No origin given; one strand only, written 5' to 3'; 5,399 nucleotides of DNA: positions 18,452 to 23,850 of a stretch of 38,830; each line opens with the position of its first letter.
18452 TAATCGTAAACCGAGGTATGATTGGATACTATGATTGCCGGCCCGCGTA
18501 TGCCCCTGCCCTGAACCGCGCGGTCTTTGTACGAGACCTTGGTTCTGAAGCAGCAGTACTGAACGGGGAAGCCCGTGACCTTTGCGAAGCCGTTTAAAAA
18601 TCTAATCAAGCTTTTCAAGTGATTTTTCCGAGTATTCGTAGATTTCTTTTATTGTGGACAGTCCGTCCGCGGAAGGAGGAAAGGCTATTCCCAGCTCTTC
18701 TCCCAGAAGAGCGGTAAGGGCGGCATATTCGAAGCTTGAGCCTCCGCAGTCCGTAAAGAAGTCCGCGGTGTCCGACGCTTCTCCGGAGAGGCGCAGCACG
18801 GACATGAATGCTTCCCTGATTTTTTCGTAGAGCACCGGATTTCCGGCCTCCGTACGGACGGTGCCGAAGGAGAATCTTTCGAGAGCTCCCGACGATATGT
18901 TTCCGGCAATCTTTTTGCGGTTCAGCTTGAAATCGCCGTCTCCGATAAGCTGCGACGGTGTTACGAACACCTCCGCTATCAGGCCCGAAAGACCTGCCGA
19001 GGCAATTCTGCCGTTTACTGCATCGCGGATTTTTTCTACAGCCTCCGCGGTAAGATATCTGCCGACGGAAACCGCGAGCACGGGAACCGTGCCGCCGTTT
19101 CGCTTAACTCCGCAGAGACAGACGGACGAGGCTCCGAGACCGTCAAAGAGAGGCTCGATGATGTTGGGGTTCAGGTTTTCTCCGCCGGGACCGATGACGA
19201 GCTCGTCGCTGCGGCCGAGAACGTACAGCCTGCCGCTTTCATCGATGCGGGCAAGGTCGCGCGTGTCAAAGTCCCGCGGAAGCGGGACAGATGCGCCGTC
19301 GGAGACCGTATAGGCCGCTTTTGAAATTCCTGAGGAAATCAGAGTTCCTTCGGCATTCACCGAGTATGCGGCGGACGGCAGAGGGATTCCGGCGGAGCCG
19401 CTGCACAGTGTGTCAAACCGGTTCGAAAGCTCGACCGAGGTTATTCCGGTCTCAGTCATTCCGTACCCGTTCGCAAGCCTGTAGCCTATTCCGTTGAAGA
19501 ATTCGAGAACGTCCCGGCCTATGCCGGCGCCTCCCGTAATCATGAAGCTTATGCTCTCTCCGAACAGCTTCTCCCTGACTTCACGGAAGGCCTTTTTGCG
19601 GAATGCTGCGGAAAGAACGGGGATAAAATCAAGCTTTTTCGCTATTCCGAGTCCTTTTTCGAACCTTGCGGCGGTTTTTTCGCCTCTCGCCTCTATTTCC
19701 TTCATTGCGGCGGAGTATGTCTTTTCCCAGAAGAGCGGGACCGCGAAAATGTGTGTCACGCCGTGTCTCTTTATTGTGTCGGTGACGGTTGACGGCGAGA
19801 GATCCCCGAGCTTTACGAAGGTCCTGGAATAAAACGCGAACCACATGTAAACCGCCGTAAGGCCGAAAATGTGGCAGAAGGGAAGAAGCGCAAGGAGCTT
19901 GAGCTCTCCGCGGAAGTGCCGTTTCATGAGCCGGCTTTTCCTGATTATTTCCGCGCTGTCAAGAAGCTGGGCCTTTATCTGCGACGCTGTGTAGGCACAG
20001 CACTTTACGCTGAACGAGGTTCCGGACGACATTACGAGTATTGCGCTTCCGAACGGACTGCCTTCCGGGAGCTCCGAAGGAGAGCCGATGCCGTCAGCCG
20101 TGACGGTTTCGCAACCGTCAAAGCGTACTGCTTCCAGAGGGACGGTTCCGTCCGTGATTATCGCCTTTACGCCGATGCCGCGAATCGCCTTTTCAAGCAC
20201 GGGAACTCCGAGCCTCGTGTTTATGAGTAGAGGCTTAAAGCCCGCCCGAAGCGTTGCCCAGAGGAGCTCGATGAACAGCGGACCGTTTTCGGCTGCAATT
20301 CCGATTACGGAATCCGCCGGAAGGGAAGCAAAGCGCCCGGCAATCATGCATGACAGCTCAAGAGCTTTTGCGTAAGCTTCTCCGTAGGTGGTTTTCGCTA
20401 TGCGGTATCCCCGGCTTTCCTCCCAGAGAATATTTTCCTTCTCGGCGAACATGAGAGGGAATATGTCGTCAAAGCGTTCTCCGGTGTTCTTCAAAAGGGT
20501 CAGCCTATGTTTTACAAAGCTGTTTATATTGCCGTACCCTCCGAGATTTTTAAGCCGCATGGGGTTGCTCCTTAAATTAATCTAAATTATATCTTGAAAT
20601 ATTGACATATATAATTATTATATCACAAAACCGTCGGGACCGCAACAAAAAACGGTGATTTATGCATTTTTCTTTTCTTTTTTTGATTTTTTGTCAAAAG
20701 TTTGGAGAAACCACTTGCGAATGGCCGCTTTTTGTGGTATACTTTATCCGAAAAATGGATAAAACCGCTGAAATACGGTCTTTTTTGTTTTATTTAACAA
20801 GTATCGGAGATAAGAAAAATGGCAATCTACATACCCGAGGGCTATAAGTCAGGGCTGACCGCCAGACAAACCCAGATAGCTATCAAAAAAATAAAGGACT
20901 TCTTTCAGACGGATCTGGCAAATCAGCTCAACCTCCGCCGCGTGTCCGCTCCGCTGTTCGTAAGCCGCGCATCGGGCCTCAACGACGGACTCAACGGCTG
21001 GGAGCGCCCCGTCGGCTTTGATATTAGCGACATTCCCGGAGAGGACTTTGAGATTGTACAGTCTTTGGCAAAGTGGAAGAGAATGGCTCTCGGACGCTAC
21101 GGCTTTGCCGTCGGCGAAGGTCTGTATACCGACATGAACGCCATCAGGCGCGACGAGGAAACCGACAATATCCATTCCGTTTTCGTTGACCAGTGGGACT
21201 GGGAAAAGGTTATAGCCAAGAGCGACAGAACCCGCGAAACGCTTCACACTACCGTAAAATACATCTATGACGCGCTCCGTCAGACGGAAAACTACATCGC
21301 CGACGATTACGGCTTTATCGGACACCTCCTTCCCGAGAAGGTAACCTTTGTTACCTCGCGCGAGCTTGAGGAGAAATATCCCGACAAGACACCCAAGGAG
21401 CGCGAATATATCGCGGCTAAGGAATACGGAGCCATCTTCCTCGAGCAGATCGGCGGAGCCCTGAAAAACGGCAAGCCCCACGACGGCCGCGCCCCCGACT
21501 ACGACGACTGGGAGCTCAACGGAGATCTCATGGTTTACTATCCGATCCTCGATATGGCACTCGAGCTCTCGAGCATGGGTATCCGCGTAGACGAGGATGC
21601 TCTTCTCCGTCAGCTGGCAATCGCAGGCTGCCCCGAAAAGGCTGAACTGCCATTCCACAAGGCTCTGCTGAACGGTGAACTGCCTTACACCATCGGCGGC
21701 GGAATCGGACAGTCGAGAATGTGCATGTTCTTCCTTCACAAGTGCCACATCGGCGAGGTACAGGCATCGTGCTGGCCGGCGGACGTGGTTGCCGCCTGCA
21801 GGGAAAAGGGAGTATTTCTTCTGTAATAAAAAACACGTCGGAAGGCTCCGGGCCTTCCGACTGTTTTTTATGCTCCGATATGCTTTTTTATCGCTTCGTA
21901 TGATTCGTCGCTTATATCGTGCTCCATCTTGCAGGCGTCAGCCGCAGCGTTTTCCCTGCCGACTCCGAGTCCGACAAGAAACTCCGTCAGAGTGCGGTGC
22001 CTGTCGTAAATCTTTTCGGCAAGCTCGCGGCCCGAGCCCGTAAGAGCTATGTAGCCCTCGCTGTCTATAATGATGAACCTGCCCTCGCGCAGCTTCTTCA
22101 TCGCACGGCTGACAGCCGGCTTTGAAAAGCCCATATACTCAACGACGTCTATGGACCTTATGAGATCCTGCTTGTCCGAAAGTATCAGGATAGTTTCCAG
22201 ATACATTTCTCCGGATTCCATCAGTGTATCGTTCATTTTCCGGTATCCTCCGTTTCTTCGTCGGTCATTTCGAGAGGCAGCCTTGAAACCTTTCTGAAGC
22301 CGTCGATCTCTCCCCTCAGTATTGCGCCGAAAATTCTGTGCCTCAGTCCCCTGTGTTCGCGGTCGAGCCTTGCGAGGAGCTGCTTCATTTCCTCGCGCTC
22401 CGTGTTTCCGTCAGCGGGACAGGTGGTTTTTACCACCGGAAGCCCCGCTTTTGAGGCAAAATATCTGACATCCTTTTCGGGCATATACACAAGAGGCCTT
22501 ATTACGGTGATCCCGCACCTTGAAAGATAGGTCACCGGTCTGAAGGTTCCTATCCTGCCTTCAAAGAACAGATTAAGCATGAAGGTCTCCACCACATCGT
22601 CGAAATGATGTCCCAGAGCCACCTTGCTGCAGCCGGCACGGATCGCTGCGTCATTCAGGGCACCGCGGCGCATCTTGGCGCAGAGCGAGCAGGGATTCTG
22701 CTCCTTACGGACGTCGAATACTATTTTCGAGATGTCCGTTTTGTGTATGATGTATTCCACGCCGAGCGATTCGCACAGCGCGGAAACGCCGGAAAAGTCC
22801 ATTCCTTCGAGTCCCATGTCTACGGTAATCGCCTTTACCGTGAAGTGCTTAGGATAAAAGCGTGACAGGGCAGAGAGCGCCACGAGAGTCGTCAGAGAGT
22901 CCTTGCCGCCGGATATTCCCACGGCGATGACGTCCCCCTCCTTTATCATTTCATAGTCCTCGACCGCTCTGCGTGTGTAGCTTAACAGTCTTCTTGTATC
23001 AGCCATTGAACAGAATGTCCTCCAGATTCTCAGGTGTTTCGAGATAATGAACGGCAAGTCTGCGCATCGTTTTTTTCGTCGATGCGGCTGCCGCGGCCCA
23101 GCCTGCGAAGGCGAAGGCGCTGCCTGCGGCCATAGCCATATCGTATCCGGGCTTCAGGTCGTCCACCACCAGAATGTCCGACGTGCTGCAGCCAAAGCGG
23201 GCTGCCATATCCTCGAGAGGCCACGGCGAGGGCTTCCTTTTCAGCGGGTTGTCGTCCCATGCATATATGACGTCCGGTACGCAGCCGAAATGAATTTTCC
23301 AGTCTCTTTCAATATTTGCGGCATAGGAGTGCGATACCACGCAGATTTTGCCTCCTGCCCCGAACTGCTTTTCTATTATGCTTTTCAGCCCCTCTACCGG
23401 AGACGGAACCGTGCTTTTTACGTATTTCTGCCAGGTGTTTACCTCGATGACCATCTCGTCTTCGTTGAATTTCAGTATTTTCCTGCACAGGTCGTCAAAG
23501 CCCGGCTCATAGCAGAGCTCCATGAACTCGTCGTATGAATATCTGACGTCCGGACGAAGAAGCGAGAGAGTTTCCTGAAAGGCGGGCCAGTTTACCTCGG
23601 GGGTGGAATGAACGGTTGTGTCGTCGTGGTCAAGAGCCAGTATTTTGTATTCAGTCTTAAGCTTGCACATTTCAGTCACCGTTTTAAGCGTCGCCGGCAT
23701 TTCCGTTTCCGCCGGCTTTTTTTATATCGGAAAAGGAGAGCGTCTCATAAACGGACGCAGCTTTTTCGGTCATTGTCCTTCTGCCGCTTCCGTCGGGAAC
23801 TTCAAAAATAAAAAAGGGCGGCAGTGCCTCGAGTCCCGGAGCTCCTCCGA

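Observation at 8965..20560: Eleven-gene lipid acylation and scavenging cluster resembling a split, duplicated Aas/LplT system joined to FakA/FakB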

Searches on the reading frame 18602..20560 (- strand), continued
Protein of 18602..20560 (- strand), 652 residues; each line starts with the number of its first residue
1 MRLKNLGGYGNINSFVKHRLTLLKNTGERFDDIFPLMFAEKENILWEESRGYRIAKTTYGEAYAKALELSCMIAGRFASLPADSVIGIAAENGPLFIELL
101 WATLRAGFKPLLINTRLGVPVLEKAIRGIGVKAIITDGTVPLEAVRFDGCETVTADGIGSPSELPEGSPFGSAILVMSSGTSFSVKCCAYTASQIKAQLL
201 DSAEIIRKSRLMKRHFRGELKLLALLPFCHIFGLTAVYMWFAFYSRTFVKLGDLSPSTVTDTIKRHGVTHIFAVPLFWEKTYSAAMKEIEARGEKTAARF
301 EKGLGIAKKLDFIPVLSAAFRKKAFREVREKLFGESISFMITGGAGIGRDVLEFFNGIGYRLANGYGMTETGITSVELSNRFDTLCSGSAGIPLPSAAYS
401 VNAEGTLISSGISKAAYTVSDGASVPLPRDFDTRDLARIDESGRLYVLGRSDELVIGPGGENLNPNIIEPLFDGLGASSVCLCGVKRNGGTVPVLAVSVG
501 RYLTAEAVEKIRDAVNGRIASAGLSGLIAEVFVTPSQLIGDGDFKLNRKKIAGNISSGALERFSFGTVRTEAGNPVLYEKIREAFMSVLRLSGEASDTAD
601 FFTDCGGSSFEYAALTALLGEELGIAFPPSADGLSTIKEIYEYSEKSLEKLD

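Call 73: fold_search(model_id=the predicted structure, library=pdb)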
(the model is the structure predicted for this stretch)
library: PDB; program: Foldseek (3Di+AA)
matches with E <= 10: 1496; with E <= 0.001: 639
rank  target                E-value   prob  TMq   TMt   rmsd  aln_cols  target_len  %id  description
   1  5x8f_A                2.2e-26  1.00  0.60  0.80   4.3       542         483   21  Ternary complex structure of a double mutant I454RA456K of o-Succinylbenzoate CoA Synthetase (MenE) from Bacillus Subt (released 2017-06-07)
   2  3rg2_A                4.1e-26  1.00  0.60  0.64  14.7       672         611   17  Structure of a two-domain NRPS fusion protein containing the EntE adenylation domain and EntB aryl-carrier protein fro (released 2012-03-07)
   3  5x8f_D                4.4e-26  1.00  0.60  0.79   4.1       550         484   21  Ternary complex structure of a double mutant I454RA456K of o-Succinylbenzoate CoA Synthetase (MenE) from Bacillus Subt (released 2017-06-07)
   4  5x8g_D                6.0e-26  1.00  0.60  0.79   3.9       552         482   20  Binary complex structure of a double mutant I454RA456K of o-Succinylbenzoate CoA Synthetase (MenE) from Bacillus Subti (released 2017-06-07)
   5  3rg2_F                6.7e-26  1.00  0.60  0.64  16.0       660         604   18  Structure of a two-domain NRPS fusion protein containing the EntE adenylation domain and EntB aryl-carrier protein fro (released 2012-03-07)
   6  3rg2_H                6.7e-26  1.00  0.59  0.63  15.9       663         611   17  Structure of a two-domain NRPS fusion protein containing the EntE adenylation domain and EntB aryl-carrier protein fro (released 2012-03-07)
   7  5x8f_B                7.9e-26  1.00  0.59  0.78   4.2       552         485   21  Ternary complex structure of a double mutant I454RA456K of o-Succinylbenzoate CoA Synthetase (MenE) from Bacillus Subt (released 2017-06-07)
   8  4iz6_A                1.2e-25  1.00  0.60  0.63  13.7       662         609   18  Structure of EntE and EntB, an NRPS adenylation-PCP fusion protein with pseudo translational symmetry (released 2013-07-31)
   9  3rg2_B                1.3e-25  1.00  0.60  0.64  15.1       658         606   17  Structure of a two-domain NRPS fusion protein containing the EntE adenylation domain and EntB aryl-carrier protein fro (released 2012-03-07)
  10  3rg2_D                2.0e-25  1.00  0.59  0.63  15.1       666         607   17  Structure of a two-domain NRPS fusion protein containing the EntE adenylation domain and EntB aryl-carrier protein fro (released 2012-03-07)
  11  3cw9_A                2.1e-25  1.00  0.60  0.77   5.2       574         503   18  4-Chlorobenzoyl-CoA Ligase/Synthetase in the Thioester-forming Conformation, bound to 4-chlorophenacyl-CoA (released 2008-09-02)
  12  5x8f_C                2.6e-25  1.00  0.60  0.80   4.1       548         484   20  Ternary complex structure of a double mutant I454RA456K of o-Succinylbenzoate CoA Synthetase (MenE) from Bacillus Subt (released 2017-06-07)
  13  5x8g_B                3.6e-25  1.00  0.59  0.79   4.1       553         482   20  Binary complex structure of a double mutant I454RA456K of o-Succinylbenzoate CoA Synthetase (MenE) from Bacillus Subti (released 2017-06-07)
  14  5t3d                  3.6e-25  1.00  0.59  0.38  16.8       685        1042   15  Crystal structure of holo-EntF a nonribosomal peptide synthetase in the thioester-forming conformation (released 2016-09-21)
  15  3rg2_E                4.7e-25  1.00  0.60  0.64  15.9       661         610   17  Structure of a two-domain NRPS fusion protein containing the EntE adenylation domain and EntB aryl-carrier protein fro (released 2012-03-07)
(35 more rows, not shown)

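Call 74: search_protein_families(library=pfam, proteins=[L087:2624-4504:+, L150:11937-13874:+, L107:11946-13829:+, L106:4058-5344:+, L152:2358-3632:+, L152:5459-6595:+], max_evalue=0.001)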
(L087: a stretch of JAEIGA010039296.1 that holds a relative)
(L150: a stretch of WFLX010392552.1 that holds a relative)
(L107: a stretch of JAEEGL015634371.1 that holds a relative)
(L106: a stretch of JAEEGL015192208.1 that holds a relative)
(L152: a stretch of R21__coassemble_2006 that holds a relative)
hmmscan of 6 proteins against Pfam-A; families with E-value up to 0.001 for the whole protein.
L087:2624-4504:+ (626 aa): 2 families
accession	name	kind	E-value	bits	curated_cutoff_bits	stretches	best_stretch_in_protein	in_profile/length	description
PF13347.12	MFS_2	-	2.2e-31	109.3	27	1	55-420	28-383/427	MFS/sugar transport protein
PF07690.21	MFS_1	-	3.9e-10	39.6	33.4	1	18-410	5-346/347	Major Facilitator Superfamily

L150:11937-13874:+ (645 aa): 2 families
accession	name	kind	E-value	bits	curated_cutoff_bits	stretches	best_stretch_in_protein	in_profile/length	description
PF13347.12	MFS_2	-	1.8e-26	93.1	27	1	69-471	37-421/427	MFS/sugar transport protein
PF07690.21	MFS_1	-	5.5e-06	26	33.4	1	85-410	48-346/347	Major Facilitator Superfamily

L107:11946-13829:+ (627 aa): 2 families
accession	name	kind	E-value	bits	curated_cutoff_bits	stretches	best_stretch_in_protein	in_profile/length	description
PF13347.12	MFS_2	-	2.2e-33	115.9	27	1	54-421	27-381/427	MFS/sugar transport protein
PF07690.21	MFS_1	-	3.8e-13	49.5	33.4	1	78-413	46-346/347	Major Facilitator Superfamily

L106:4058-5344:+ (428 aa): 1 family
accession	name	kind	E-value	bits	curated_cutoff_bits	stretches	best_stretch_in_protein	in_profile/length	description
PF01553.26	Acyltransferase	-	4.3e-38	130.5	23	2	40-154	13-130/132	Acyltransferase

L152:2358-3632:+ (424 aa): 1 family
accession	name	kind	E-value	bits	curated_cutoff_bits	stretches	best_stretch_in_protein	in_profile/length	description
PF01553.26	Acyltransferase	-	5e-43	146.5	23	2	256-374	12-132/132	Acyltransferase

L152:5459-6595:+ (378 aa): 2 families
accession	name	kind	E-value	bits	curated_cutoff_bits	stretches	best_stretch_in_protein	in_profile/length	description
PF04970.19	LRAT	-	2.2e-16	60.7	24.3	1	8-116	3-117/120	Lecithin retinol acyltransferase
PF01648.25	ACPS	-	6.9e-09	36.2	25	1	242-329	1-74/111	4'-phosphopantetheinyl transferase superfamily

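Call 88: search_protein_families(library=ncbifam, proteins=[L040:14944-15978:+, L106:4058-5344:+, L087:2624-4504:+, P0356], max_evalue=0.001)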
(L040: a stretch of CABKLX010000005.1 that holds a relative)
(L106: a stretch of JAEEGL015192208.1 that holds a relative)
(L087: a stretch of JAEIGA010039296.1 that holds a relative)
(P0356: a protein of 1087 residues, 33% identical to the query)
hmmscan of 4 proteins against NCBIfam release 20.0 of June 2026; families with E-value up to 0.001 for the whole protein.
L040:14944-15978:+ (344 aa): 5 families
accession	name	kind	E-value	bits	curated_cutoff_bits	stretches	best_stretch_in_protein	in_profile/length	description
NF047349.1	4PPT_AusB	equivalog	4.7e-09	36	225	1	178-286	47-150/205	aureusimine biosynthesis 4'-phosphopantetheinyl transferase AusB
NF007604.0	PRK10251.1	equivalog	4.2e-07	29.7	169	1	199-287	78-164/209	enterobactin synthase subunit EntD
NF007676.0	PRK10351.1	equivalog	2.3e-06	27.3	174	1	208-295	66-154/195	4'-phosphopantetheinyl transferase AcpT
TIGR00556.1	pantethn_trn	domain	2.5e-06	27.6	45.35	1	228-288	4-68/128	phosphopantetheine--protein transferase domain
NF042922.1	4PPT_HetI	equivalog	0.00058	19.2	370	1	203-286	97-181/235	4'-phosphopantetheinyl transferase HetI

L106:4058-5344:+ (428 aa): 6 families
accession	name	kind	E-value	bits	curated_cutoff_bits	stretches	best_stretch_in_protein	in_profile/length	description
TIGR00530.1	AGP_acyltrn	subfamily_domain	9.2e-33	112.8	102.95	2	39-154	12-128/130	1-acylglycerol-3-phosphate O-acyltransferase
NF006386.0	PRK08633.1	equivalog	6.3e-27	93.7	1221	2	257-373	440-552/1147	acyl-[ACP]--phospholipid O-acyltransferase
NF005959.0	PRK08043.1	equivalog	1.6e-10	39.9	886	1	254-374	24-139/719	bifunctional acyl-ACP--phospholipid O-acyltransferase/long-chain-fatty-acid--ACP ligase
NF005291.0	PRK06814.1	equivalog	3.8e-10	38.3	1349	1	253-373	449-564/1140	acyl-[ACP]--phospholipid O-acyltransferase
NF052615.1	orn_lipid_OlsF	equivalog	3.8e-05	22.5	620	0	316-376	137-200/570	bifunctional ornithine lipid synthase OlsF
NF052553.1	LyOrLpactfOlsABRUA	equivalog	0.00049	19.3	300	0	257-360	64-164/263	lyso-ornithine lipid O-acyltransferase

L087:2624-4504:+ (626 aa): 3 families
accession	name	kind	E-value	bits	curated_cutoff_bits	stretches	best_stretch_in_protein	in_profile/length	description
TIGR00792.1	gph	subfamily_domain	2.6e-11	42.9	231.35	1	34-414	24-374/437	glycoside-pentoside-hexuronide (GPH):cation symporter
NF007353.0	PRK09848.1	equivalog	1.8e-06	27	528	1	58-339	38-316/457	glucuronide transporter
NF007749.0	PRK10429.1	equivalog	1.5e-05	24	456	1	58-252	36-232/473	melibiose:sodium transporter MelB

P0356 (1087 aa): 100 families (the best 25 are shown)
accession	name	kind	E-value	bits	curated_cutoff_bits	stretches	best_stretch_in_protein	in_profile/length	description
TIGR00858.1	bioF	equivalog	8e-106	353.8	426.45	1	720-1072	14-364/365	8-amino-7-oxononanoate synthase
TIGR01825.1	gly_Cac_T_rel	subfamily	1.2e-100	336.8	535.4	1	715-1079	21-382/385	BioF/Kbl family PLP-dependent acyltransferase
NF047600.1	SerpalmtaseCFB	equivalog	2e-97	326.4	640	1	698-1078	14-391/395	serine palmitoyltransferase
NF005394.0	PRK06939.1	equivalog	4.1e-96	322.1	460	1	721-1080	36-395/397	glycine C-acetyltransferase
NF047599.1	SerpalmtaseBetaP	equivalog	9.1e-95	317.6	500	1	696-1078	11-392/394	serine palmitoyltransferase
TIGR01822.1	2am3keto_CoA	equivalog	1.9e-80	270.7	493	1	720-1081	31-392/393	glycine C-acetyltransferase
TIGR01821.1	5aminolev_synth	equivalog_domain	2.4e-78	263.8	338.55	1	726-1082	44-400/402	5-aminolevulinate synthase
NF047603.1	SerpalmtaseAlphaP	equivalog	8.9e-74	248.5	670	1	707-1070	24-387/399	serine palmitoyltransferase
NF005526.0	PRK07179.1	equivalog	3.2e-48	164.3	428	1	726-1079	53-399/407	alpha-hydroxyketone-type quorum-sensing autoinducer synthase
NF005697.0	PRK07505.1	subfamily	1.3e-44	152.5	342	1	720-1079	41-402/405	hypothetical protein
TIGR01923.1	menE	equivalog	2.4e-35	122.3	330.15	2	321-501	225-412/442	o-succinylbenzoate--CoA ligase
NF004608.1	PRK05937.1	equivalog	9.8e-34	116.7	399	1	761-977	43-258/366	8-amino-7-oxononanoate synthase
NF004837.0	PRK06187.1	subfamily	2.8e-30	105.1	476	2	321-546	287-526/531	long-chain-fatty-acid--CoA ligase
NF002966.0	PRK03640.1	equivalog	2.2e-28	99.1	556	1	307-542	241-480/483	o-succinylbenzoate--CoA ligase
NF004114.0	PRK05605.1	equivalog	8e-26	90.5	766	2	344-543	363-570/575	long-chain-fatty-acid--CoA ligase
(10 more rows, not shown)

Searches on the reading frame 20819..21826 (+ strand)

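Call 6: search_protein_families(library=pfam, proteins=[window:20819-21826:+], max_evalue=0.01)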
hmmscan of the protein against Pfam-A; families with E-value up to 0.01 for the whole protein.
window:20819-21826:+ (335 aa): 1 family
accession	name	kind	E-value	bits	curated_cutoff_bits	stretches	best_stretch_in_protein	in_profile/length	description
PF03590.20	AsnA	-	1.7e-106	355.6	27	1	19-245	1-227/228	Aspartate-ammonia ligase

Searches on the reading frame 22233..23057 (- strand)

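Call 6: search_protein_families(library=pfam, proteins=[window:22233-23057:-], max_evalue=0.01)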
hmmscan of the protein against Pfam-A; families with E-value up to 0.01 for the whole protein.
window:22233-23057:- (274 aa): 1 family
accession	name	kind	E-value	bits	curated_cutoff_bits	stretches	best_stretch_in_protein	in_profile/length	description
PF01171.26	ATP_bind_3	-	1e-15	58.4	27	1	44-210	2-165/182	PP-loop family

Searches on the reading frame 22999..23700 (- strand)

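Call 6: search_protein_families(library=pfam, proteins=[window:22999-23700:-], max_evalue=0.01)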
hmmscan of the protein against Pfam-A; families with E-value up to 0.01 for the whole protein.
window:22999-23700:- (233 aa): 2 families
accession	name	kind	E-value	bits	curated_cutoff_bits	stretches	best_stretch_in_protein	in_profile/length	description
PF13419.12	HAD_2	-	5e-09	37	23.8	1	27-197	6-176/178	Haloacid dehalogenase-like hydrolase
PF00702.32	Hydrolase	-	1.1e-05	26.4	26.4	1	18-193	1-191/191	haloacid dehalogenase-like hydrolase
